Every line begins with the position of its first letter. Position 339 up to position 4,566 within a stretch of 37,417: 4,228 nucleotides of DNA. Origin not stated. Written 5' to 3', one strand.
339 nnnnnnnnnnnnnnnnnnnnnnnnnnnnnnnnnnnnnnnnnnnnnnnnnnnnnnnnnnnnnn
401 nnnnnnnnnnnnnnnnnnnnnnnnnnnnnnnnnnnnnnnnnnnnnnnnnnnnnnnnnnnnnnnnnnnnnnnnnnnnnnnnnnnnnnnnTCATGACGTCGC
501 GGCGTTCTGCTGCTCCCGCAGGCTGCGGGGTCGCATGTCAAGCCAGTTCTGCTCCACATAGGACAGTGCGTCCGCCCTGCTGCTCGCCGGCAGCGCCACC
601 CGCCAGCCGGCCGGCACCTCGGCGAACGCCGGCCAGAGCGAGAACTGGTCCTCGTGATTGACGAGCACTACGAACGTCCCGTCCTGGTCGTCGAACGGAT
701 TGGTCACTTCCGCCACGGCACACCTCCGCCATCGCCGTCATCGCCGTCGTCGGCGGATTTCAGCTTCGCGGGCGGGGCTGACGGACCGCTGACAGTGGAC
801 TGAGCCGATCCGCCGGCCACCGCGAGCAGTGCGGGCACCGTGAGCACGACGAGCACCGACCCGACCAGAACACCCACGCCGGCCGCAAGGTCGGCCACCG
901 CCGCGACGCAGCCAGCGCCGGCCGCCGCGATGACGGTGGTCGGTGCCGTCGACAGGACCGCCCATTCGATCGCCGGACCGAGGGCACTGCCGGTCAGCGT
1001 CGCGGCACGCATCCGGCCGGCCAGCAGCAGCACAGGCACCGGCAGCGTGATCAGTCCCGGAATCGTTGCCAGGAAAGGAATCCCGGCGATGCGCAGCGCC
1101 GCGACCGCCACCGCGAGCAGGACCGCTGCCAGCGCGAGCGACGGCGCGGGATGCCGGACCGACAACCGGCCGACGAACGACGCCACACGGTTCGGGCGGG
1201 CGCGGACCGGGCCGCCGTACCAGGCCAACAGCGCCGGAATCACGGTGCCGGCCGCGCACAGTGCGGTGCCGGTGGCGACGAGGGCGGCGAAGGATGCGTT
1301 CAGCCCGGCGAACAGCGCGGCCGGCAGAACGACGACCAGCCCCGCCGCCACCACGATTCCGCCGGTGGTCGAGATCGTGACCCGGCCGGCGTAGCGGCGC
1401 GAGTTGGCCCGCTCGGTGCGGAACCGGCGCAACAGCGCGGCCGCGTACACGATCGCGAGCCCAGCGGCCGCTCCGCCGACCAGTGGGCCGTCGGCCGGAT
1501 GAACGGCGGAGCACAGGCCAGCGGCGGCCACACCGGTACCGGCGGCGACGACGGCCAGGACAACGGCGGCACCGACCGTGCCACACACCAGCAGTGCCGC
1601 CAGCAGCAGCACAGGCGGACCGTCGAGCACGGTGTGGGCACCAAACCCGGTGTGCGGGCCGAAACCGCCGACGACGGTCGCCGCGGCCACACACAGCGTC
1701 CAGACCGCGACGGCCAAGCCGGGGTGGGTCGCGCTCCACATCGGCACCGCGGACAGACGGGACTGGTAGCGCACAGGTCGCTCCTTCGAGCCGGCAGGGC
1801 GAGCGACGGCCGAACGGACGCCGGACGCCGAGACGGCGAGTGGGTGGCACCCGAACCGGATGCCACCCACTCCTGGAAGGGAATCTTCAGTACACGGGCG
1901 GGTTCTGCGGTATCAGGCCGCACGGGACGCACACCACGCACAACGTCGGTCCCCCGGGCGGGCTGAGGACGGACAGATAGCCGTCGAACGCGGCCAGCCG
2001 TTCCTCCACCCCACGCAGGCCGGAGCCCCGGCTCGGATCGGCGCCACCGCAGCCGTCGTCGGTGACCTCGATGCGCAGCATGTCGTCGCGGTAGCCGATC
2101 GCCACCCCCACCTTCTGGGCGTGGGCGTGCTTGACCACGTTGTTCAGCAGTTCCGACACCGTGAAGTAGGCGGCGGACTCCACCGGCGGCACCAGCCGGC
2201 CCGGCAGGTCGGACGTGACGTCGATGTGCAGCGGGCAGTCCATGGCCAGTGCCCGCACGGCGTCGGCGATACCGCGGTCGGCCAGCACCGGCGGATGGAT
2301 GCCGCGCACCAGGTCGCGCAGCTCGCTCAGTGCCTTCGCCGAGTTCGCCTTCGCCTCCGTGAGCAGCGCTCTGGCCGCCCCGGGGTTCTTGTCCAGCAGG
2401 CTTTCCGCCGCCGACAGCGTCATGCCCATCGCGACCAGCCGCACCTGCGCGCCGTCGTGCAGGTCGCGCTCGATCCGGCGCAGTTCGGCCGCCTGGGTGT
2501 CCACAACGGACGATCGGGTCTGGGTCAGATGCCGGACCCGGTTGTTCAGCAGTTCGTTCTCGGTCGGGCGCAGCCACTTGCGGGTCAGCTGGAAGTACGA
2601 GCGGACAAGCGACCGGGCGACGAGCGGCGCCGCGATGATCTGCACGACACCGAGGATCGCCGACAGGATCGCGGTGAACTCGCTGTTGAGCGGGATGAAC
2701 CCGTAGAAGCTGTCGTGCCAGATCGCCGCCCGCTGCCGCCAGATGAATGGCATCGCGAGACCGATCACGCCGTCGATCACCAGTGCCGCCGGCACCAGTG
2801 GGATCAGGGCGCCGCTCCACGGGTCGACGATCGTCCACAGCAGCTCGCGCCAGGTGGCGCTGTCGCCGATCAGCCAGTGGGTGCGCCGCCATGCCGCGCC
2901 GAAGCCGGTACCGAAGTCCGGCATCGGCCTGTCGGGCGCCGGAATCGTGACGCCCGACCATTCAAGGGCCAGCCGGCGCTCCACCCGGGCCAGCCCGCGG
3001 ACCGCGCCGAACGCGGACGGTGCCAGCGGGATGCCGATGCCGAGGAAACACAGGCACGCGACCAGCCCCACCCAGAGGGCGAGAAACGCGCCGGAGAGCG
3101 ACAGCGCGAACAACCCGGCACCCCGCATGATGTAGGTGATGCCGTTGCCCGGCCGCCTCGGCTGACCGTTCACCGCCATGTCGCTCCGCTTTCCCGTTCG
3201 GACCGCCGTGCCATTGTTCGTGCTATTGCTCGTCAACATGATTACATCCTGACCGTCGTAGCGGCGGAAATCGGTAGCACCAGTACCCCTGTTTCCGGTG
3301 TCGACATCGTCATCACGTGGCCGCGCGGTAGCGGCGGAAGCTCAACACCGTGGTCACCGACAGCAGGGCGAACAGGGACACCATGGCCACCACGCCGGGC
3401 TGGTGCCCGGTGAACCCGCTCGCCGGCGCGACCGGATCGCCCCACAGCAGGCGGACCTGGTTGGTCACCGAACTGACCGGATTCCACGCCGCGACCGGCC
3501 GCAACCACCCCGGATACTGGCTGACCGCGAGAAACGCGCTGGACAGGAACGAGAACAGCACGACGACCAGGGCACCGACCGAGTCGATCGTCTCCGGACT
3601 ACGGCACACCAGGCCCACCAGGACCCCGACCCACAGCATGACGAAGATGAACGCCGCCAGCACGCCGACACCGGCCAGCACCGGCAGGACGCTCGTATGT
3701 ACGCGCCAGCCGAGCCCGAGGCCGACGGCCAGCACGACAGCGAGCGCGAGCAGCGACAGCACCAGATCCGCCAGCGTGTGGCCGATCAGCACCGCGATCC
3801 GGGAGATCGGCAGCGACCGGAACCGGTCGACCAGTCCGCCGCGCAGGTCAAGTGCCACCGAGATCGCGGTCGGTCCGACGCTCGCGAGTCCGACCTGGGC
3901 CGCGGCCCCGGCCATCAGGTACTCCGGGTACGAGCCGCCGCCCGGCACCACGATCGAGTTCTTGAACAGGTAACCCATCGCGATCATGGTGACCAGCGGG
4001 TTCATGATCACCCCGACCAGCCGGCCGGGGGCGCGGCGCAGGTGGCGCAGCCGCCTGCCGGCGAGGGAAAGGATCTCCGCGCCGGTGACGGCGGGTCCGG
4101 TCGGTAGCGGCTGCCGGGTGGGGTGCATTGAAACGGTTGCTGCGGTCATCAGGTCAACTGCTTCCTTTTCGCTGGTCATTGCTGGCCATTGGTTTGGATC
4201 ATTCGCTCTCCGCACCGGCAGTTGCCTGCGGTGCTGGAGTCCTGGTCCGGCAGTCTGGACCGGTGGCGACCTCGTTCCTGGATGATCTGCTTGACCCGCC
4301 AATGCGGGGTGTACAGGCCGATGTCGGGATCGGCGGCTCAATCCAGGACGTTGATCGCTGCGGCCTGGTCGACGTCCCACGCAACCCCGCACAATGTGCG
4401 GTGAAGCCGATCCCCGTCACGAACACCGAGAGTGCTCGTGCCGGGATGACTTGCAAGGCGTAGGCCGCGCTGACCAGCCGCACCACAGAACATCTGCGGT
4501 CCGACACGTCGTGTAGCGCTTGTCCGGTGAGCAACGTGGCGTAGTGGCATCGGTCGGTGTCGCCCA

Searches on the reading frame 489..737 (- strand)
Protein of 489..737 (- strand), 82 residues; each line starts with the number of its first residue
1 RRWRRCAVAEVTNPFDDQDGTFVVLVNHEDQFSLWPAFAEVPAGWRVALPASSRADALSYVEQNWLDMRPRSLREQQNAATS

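Call 7: search_protein_families(library=pfam, proteins=[window:489-737:-])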
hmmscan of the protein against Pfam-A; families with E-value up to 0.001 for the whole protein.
window:489-737:- (82 aa): 1 family
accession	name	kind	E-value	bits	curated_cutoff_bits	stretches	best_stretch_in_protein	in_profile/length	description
PF03621.18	MbtH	-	4.8e-26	90.4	27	1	12-63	2-53/53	MbtH-like protein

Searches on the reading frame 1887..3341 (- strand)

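Call 7: search_protein_families(library=pfam, proteins=[window:1887-3341:-])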
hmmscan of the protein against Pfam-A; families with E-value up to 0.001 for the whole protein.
window:1887-3341:- (484 aa): 4 families
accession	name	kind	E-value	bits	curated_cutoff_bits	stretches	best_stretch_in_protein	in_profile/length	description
PF13796.11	Sensor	-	3.3e-20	73.2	28.2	1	78-255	6-160/162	Putative sensor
PF07730.19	HisKA_3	-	3.5e-15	56.7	24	1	286-353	1-68/68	Histidine kinase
PF02518.31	HATPase_c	-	6.2e-08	33.5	26.4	1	391-473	6-108/111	Histidine kinase-, DNA gyrase B-, and HSP90-like ATPase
PF13581.12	HATPase_c_2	-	0.00036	21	27.4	0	394-438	35-83/127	Histidine kinase-like ATPase domain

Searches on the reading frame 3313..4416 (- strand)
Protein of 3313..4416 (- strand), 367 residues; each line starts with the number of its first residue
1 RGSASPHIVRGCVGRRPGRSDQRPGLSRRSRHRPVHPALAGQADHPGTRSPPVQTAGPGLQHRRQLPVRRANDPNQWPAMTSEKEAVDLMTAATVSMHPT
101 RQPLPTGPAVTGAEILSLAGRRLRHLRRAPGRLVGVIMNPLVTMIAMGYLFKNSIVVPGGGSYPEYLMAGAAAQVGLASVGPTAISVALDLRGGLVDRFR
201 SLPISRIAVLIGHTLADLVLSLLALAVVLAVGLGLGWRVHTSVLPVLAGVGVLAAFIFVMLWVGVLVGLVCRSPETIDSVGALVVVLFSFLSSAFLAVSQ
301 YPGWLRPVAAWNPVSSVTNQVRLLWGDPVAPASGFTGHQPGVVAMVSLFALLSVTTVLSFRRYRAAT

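Call 7: search_protein_families(library=pfam, proteins=[window:3313-4416:-])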
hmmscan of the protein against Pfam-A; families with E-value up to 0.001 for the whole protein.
window:3313-4416:- (367 aa): 3 families
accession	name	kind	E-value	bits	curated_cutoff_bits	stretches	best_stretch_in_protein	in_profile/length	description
PF01061.29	ABC2_membrane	-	1.1e-21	77.8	26.9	1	115-322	3-207/211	ABC-2 type transporter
PF12698.13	ABC2_membrane_3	-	1e-09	38.4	31.6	1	194-352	191-338/347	ABC-2 family transporter protein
PF12679.13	ABC2_membrane_2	-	0.00019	21.3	27.2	1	201-364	104-279/283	ABC-2 family transporter protein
